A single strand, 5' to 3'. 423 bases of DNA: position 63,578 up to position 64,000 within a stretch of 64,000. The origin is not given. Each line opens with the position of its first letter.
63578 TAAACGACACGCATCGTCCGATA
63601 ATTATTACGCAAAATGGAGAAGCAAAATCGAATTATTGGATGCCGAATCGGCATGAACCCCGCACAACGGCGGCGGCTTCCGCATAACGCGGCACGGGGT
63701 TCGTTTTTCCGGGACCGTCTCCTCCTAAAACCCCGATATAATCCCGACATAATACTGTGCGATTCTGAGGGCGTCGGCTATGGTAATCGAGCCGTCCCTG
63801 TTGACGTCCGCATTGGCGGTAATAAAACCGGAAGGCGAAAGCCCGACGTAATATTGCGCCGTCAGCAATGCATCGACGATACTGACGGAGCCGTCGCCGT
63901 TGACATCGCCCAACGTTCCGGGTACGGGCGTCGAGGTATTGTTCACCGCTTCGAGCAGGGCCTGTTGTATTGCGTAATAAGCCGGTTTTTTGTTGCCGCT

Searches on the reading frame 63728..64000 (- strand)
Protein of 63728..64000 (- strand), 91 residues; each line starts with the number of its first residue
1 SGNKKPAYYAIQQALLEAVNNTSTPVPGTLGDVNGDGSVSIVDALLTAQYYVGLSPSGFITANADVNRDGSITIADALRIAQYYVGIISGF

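Call 11: search_protein_families(library=pfam, proteins=[window:63728-64000:-], max_evalue=0.001)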
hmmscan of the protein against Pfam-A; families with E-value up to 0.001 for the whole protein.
window:63728-64000:- (91 aa): 1 family
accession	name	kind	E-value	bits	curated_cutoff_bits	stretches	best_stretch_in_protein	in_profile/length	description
PF00404.24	Dockerin_1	-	2.6e-13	50.4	22.9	1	30-83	1-55/57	Dockerin type I domain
